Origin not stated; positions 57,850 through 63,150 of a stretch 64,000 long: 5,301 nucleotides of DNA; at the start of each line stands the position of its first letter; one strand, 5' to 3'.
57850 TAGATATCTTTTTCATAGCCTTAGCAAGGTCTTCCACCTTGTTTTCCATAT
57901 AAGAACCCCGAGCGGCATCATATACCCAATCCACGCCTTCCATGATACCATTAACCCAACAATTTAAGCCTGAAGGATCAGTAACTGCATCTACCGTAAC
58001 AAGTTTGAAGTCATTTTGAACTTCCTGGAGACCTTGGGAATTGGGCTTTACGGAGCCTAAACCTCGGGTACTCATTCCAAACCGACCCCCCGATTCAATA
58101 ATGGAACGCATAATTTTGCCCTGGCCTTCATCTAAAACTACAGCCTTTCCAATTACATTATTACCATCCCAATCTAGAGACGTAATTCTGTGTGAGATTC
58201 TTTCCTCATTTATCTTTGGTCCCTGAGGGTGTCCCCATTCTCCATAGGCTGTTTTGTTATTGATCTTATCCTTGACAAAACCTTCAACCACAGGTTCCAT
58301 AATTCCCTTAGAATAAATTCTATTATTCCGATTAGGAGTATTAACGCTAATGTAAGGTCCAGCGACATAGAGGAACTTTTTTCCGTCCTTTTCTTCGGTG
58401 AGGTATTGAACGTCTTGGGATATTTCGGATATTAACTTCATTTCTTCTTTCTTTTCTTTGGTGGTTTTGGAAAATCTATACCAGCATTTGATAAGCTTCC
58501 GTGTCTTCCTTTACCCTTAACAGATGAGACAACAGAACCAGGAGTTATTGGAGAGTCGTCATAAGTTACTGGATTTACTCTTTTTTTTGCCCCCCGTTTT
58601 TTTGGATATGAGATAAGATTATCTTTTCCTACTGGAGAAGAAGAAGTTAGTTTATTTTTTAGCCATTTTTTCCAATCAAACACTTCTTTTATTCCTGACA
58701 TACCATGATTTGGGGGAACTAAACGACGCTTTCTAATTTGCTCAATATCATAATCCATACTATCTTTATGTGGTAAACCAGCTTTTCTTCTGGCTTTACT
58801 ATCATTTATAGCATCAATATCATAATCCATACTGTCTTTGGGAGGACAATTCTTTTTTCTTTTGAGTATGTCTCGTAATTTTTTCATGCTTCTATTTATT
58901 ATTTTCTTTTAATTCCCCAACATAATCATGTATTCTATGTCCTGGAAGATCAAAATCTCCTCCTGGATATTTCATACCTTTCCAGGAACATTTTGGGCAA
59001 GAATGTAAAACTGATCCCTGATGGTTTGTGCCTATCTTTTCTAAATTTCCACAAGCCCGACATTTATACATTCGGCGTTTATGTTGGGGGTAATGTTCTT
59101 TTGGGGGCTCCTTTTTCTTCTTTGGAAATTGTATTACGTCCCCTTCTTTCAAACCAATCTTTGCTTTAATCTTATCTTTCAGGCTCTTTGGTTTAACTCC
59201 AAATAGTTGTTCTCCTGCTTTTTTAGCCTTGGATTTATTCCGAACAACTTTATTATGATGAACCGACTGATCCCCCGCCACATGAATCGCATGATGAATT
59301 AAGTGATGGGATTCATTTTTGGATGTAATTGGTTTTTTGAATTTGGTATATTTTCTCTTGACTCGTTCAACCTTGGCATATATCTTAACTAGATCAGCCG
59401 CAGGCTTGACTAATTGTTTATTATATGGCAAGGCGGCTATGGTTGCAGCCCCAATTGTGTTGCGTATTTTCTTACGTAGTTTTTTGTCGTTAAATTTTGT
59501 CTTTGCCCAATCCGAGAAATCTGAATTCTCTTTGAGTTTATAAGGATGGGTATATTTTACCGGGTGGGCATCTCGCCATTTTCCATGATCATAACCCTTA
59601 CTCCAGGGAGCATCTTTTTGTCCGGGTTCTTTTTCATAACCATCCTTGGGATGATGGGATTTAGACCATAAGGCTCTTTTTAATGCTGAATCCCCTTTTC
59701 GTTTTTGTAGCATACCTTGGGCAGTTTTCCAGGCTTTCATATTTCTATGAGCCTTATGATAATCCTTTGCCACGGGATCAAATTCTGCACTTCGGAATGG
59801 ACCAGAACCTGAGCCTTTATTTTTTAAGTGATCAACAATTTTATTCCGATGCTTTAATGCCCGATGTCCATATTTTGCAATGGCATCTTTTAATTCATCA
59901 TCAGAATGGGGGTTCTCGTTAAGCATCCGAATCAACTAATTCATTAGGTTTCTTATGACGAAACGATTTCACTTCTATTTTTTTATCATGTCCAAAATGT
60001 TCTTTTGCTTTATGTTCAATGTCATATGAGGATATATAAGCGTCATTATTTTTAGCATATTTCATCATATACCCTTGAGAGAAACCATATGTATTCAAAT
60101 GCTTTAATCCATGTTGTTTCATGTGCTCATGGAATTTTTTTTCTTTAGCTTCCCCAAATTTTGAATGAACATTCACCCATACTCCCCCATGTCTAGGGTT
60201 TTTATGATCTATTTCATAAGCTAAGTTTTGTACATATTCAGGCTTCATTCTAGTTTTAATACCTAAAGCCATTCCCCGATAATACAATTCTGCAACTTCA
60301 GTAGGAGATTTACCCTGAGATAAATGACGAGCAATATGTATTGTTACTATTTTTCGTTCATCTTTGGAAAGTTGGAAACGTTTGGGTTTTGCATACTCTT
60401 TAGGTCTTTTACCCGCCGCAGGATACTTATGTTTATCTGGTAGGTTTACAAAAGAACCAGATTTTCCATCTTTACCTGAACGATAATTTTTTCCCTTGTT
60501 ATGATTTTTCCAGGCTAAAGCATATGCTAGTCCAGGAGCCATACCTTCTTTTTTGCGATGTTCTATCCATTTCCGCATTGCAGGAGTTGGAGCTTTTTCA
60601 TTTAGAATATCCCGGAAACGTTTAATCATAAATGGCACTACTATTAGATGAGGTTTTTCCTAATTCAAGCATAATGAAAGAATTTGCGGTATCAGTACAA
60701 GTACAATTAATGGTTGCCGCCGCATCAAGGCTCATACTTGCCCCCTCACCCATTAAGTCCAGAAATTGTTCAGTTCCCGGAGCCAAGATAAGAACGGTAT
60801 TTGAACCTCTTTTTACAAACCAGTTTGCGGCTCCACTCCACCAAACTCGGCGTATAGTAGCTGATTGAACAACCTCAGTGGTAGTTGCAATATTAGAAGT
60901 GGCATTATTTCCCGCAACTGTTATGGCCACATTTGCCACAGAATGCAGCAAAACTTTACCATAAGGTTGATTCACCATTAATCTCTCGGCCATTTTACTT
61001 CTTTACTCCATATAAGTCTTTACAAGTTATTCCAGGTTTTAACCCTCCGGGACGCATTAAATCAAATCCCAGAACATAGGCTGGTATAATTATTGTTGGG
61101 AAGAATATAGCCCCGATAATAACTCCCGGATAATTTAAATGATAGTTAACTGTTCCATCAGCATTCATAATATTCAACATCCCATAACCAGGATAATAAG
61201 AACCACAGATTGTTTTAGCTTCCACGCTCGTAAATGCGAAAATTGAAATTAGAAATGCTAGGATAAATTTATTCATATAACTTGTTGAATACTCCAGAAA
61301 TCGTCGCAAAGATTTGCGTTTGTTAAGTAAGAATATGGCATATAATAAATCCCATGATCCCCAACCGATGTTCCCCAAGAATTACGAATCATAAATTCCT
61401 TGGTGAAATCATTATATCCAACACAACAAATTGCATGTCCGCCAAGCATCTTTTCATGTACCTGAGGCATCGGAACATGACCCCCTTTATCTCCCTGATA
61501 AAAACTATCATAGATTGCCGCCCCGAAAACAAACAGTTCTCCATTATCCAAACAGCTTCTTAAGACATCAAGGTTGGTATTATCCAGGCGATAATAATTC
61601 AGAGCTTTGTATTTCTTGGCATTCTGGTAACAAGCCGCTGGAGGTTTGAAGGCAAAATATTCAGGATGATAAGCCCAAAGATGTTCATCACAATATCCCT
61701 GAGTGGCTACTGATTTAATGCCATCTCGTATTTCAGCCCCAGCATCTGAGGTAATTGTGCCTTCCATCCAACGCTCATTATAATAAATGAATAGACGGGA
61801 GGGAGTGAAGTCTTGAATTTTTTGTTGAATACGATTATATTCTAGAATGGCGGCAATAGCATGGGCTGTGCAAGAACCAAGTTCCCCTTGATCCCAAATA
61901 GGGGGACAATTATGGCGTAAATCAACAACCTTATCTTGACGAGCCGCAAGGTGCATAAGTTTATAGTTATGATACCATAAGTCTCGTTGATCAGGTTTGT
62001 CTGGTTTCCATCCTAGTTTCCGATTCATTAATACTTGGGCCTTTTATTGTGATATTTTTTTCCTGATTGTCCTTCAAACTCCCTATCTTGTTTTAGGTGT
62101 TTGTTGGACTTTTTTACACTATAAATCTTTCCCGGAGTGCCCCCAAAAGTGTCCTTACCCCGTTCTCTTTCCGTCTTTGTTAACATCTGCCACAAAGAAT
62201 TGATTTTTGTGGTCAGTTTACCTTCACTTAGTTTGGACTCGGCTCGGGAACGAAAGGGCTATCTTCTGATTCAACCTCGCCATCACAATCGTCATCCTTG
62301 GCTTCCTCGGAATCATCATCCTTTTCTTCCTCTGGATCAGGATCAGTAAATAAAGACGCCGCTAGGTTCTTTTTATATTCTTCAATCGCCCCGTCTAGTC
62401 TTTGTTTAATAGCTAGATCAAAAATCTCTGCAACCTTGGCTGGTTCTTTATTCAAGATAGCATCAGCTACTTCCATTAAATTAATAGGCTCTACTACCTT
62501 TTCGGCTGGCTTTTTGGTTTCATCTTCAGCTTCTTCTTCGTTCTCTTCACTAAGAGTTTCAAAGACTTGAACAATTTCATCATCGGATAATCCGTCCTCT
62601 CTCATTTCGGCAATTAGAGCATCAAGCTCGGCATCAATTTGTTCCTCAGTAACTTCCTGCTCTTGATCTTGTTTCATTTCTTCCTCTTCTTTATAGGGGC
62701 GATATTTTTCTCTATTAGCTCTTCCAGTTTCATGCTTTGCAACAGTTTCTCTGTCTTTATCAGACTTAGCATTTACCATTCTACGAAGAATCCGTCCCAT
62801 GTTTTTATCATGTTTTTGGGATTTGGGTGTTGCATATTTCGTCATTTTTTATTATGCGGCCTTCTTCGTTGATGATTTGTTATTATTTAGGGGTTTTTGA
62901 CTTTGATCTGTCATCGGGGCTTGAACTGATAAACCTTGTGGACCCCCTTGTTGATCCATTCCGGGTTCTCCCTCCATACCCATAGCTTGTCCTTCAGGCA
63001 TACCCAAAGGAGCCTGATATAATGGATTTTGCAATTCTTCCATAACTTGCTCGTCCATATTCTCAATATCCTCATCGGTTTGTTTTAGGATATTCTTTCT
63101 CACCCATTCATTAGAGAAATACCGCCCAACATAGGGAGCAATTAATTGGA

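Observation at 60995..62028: Papain-like C1A cysteine peptidase plus small signal-peptide partner embedded in the head-morphogenesis module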

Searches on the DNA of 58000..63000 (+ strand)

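Call 5: search_dna_similar(query=window:58000-63000:+, collection=phages, mode=near, max_rows=20)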
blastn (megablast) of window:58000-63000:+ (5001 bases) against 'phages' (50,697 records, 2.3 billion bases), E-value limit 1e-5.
No match.
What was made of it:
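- Tried and rejected: Near-identical DNA search of the head region in GenBank phages found no match, so the phage is uncultured (call 5).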

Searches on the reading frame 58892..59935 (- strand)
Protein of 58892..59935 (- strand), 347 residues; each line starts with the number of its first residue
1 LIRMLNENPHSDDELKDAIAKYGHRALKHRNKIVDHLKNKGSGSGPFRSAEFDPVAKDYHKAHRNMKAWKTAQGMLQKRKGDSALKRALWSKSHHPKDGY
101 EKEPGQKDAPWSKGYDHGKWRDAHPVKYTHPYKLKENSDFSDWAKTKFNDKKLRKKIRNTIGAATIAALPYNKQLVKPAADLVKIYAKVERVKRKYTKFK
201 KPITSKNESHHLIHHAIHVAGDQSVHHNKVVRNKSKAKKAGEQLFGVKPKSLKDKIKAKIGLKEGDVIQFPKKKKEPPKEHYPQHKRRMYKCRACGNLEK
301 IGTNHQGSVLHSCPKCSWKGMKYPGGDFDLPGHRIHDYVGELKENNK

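Call 3: search_protein_families(library=pfam, proteins=[window:58892-59935:-], max_evalue=0.01)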
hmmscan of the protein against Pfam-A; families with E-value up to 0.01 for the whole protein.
window:58892-59935:- (347 aa): 1 family
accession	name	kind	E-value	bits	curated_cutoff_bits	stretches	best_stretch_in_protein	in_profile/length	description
PF09723.15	Zn_ribbon_8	-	0.0067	16.9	34.4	0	290-317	6-33/41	Zinc ribbon domain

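Call 4: search_protein_families(library=phrogs, proteins=[window:58892-59935:-], max_evalue=0.01)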
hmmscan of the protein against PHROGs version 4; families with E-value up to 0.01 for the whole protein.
window:58892-59935:- (347 aa): 0 families

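Call 53: search_protein_families(library=ncbifam, proteins=[window:58892-59926:-], max_evalue=0.01)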
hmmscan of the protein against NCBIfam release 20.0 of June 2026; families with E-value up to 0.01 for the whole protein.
window:58892-59926:- (344 aa): 1 family
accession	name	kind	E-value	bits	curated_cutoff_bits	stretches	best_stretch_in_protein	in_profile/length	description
TIGR02605.1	CxxC_CxxC_SSSS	subfamily_domain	0.00016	21.7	31.3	1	287-314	6-33/52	FmdB family zinc ribbon protein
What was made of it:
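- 58438..60629 (-): Three very basic ORFs (236, 344 and 149 aa; pI 9.9-10.3) between the 123-aa gene and gp21. Two have T4 internal-protein-like N-terminal leaders ending in LNE (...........|K and MLNE|N). They are candidate packaged internal proteins. A weak zinc-ribbon match in the 344-aa protein (calls 3, 53).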

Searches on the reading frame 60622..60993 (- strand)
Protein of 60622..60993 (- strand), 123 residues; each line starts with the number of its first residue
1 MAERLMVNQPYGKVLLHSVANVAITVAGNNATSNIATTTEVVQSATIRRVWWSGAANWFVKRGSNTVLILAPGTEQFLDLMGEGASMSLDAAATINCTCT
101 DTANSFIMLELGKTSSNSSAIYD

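Call 3: search_protein_families(library=pfam, proteins=[window:60622-60993:-], max_evalue=0.01)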
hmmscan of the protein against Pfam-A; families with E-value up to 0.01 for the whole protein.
window:60622-60993:- (123 aa): 1 family
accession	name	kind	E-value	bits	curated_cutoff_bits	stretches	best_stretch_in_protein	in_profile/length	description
PF18835.7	Beta_helix_2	-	0.0057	16.8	30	0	25-70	20-66/68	Beta helix repeat of Inulin fructotransferase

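Call 4: search_protein_families(library=phrogs, proteins=[window:60622-60993:-], max_evalue=0.01)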
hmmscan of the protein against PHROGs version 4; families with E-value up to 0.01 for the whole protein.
window:60622-60993:- (123 aa): 0 families

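Call 25: search_dna_similar(query=window:60622-60993:-, collection=phages, mode=protein, max_rows=30, max_evalue=0.01)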
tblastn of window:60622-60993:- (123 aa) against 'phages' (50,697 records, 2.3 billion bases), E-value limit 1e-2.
No match.
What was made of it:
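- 60622..60993 (-): 123-aa resident head-module gene of unknown function. It is conserved next to the peptidase in all head-module loci, and is also present just upstream of gp21 in Stenotrophomonas phage DLP6, which has no peptidase. No GenBank phage hit by tblastn (call 25).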

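Call 53: search_protein_families(library=ncbifam, proteins=[window:60622-60993:-], max_evalue=0.01)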
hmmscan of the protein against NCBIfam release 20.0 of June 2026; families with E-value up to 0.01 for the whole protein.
window:60622-60993:- (123 aa): 0 families

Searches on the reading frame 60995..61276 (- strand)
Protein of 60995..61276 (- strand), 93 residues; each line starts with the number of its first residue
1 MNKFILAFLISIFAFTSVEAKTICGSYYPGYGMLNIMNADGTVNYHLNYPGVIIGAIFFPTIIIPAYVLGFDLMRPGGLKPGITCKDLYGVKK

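Call 3: search_protein_families(library=pfam, proteins=[window:60995-61276:-], max_evalue=0.01)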
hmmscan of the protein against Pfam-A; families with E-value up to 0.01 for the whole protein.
window:60995-61276:- (93 aa): 0 families

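Call 4: search_protein_families(library=phrogs, proteins=[window:60995-61276:-], max_evalue=0.01)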
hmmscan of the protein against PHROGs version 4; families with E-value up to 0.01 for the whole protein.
window:60995-61276:- (93 aa): 0 families

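Call 19: find_homologous_proteins(query=window:60995-61276:-, max_evalue=0.001)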
Query window:60995-61276:- (93 aa): 1 proteins with E <= 0.001 among 2 candidates.
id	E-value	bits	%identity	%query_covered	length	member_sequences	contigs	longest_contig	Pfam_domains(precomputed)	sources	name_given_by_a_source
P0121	9.1e-56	204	100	100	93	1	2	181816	-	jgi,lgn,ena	-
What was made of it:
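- Tried and rejected: The word-indexed search suggested the 93-aa ORF was an orphan (call 19).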

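Call 53: search_protein_families(library=ncbifam, proteins=[window:60995-61276:-], max_evalue=0.01)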
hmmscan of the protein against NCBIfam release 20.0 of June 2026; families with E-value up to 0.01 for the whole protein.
window:60995-61276:- (93 aa): 0 families

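Call 60: search_protein_representatives(protein=window:60995-61276:-)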
Query: 93 residues. Proteins with E-value up to 0.001 (for the whole library): 65; up to 1e-10: 2; up to 1e-30: 1. The best 65 are listed.
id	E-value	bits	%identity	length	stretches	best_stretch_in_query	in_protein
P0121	2.9e-56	204.0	100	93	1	1-93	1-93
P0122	2.4e-12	63.3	35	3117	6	58-88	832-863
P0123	2.6e-10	56.7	45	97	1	5-77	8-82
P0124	3.4e-10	56.3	37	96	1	6-83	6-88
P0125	4.8e-10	55.9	38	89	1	3-80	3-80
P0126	1.5e-09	54.3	46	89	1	21-79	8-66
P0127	6.0e-08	49.1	48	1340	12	28-46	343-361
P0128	2.5e-07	47.1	40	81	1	2-80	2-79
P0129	2.8e-07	47.0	41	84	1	3-81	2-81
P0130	4.1e-07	46.5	39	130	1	3-81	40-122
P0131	5.0e-07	46.2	38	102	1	5-83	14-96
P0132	8.3e-07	45.5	40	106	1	15-84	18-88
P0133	8.7e-07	45.4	38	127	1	12-84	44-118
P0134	1.3e-06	44.9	33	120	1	1-81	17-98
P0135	1.4e-06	44.8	40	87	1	7-80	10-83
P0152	3.1e-05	40.5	30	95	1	6-82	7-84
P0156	5.7e-05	39.6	29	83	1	1-76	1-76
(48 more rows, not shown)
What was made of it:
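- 60995..61276 (-): 93-aa small envelope protein: a signal-peptide-like N-terminus, about 30 hydrophilic residues, one membrane segment and a basic 22-aa tail. It belongs to an uncharacterised phage family of small lipoprotein-like membrane proteins. It is not linked to the peptidase. About 60 full-length homologs at E 1e-10 to 1e-3 (call 60).
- Tried and rejected: A full HMMER scan overturned this (call 60).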

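Call 62: search_protein_families(library=pfam, alignment_id=A2, max_evalue=0.01)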
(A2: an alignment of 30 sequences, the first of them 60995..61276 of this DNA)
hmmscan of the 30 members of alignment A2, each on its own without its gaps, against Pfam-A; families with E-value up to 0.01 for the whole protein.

A. member 1, window:60995-61276:- (93 aa): 0 families

B. families by the number of members that match (of 30 scanned): 1 family
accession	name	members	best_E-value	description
PF08139.17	LPAM_1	2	0.0011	Prokaryotic membrane lipoprotein lipid attachment site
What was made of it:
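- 60995..61276 (-): No Pfam or PHROG match (calls 3, 4, 62).
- On Peptidase-inhibitor gene pair (C1A + chagasin I42): The 93-aa ORF has no Pfam match (calls 3, 62).
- Tried and rejected: Pfam, PHROGs and NCBIfam gave nothing for the 93-aa, 123-aa, 236-aa or 149-aa ORFs (calls 3, 4, 53, 62).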

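Call 63: find_homologous_proteins(query=A2, max_evalue=0.001)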
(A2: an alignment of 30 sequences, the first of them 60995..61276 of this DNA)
Query A2 (30 sequences) (93 aa, profile of the alignment): 50 proteins with E <= 0.001 among 3034 candidates.
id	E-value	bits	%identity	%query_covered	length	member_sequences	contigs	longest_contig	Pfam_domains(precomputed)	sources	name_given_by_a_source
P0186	1.1e-28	117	30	82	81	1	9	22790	-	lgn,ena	-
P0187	2.2e-28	116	38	89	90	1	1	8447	-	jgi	jgi:hypothetical protein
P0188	2.2e-28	116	30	82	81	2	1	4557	-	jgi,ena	-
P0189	7.6e-27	111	35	87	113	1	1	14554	-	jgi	jgi:hypothetical protein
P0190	1.3e-26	110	31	85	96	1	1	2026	-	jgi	jgi:hypothetical protein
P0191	2.4e-26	109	34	71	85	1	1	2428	-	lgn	-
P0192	2.4e-26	109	33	63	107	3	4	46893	-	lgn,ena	-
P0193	3.2e-26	109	31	82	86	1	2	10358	-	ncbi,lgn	-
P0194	6.2e-26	108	38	85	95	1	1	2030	-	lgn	-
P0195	6.7e-26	108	30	82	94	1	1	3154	-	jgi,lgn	jgi:major membrane immunogen (membrane-anchored lipoprotein)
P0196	8.9e-26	107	30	82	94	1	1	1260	-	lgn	-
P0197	1.2e-25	107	28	82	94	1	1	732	-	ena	-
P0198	1.2e-25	107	37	80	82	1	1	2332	-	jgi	-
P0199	1.9e-25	106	43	61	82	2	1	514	-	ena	-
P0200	2.0e-25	106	30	90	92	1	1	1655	-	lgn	-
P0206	1.0e-24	104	27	86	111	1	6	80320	-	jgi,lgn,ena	-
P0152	1.3e-24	104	31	70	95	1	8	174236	-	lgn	-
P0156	2.0e-22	97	29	92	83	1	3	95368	-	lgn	-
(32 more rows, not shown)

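Call 64: find_encoding_contigs(protein=P0152, flank=6000, max_places=2)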
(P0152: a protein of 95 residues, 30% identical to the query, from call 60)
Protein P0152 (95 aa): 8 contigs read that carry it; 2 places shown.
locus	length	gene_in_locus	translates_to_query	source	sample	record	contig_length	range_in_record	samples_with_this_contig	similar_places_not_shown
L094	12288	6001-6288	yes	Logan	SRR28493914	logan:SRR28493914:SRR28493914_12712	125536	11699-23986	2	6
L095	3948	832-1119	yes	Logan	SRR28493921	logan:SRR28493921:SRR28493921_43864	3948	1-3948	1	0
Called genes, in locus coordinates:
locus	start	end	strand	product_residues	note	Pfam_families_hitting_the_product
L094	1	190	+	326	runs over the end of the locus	PF00534:Glycos_transf_1, PF13692:Glyco_trans_1_4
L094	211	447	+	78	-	-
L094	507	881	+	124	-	-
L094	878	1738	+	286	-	PF02739:5_3_exonuc_N, PF09293:RNaseH_C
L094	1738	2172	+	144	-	PF20025:DUF6433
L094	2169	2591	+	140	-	PF20594:DUF6794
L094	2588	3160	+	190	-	-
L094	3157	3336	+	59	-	-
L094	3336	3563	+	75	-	-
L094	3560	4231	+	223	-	PF12705:PDDEXK_1 (weak)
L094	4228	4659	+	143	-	-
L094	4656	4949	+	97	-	PF12961:DUF3850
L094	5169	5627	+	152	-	-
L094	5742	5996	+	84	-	-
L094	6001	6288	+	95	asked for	-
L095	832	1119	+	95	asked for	-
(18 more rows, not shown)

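Call 65: find_encoding_contigs(protein=P0156, flank=6000, max_places=1)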
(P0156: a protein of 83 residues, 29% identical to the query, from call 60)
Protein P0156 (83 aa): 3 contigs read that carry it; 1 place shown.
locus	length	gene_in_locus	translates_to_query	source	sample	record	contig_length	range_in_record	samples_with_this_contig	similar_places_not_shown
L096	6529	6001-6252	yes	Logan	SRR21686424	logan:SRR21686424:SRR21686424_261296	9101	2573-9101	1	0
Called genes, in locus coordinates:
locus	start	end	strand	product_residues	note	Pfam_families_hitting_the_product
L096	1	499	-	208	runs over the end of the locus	-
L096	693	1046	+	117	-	PF20274:cREC_REC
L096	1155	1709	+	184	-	-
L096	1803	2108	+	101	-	-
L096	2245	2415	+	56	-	-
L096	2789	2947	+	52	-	-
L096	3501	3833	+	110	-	-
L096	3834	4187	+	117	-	-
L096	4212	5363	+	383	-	PF07728:AAA_5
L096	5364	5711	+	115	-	-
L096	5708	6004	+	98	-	-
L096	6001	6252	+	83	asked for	-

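Call 66: find_encoding_contigs(protein=P0206, flank=6000, max_places=1)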
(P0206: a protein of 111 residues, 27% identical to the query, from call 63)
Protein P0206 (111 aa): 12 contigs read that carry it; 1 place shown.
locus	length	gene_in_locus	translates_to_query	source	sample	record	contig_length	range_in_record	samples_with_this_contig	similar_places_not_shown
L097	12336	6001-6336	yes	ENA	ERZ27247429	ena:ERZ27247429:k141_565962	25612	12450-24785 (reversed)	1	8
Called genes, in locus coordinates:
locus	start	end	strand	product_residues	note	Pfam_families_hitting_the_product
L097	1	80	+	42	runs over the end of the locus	-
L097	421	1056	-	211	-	-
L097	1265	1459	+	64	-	-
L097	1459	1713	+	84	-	-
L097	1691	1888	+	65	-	-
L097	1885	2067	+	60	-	-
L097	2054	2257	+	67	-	-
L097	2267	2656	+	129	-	-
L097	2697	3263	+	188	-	PF01844:HNH (faint)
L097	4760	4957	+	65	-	-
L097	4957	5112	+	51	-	-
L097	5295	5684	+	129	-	-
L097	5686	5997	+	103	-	-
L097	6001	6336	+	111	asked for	-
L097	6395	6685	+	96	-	-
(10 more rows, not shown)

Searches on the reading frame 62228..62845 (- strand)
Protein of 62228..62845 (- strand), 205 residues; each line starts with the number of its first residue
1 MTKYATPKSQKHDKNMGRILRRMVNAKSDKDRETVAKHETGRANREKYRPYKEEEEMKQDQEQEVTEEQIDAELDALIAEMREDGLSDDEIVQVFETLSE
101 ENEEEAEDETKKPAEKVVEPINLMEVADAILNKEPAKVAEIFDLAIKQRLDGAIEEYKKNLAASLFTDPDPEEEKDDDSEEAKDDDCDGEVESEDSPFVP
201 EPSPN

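Call 3: search_protein_families(library=pfam, proteins=[window:62228-62845:-], max_evalue=0.01)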
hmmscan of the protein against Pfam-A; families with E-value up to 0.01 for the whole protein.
window:62228-62845:- (205 aa): 1 family
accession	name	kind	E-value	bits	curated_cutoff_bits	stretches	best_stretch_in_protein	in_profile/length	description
PF03965.22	Penicillinase_R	-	0.0015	19.3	22.6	1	31-98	47-113/115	Penicillinase repressor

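Call 4: search_protein_families(library=phrogs, proteins=[window:62228-62845:-], max_evalue=0.01)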
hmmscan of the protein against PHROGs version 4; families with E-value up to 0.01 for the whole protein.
window:62228-62845:- (205 aa): 2 families
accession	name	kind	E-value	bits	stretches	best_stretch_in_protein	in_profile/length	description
phrog_1064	-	head and packaging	2.3e-05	25.5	1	128-190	6-68/81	prohead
phrog_2088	-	unknown function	0.009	16.9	1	122-178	6-62/67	-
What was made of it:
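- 62228..62845 (-): Acidic 205-aa gp67-like prohead core protein. PHROG 1064 'prohead' at E 2.3e-5 (call 4).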

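Call 53: search_protein_families(library=ncbifam, proteins=[window:62228-62845:-], max_evalue=0.01)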
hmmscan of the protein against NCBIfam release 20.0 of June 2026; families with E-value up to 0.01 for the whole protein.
window:62228-62845:- (205 aa): 0 families
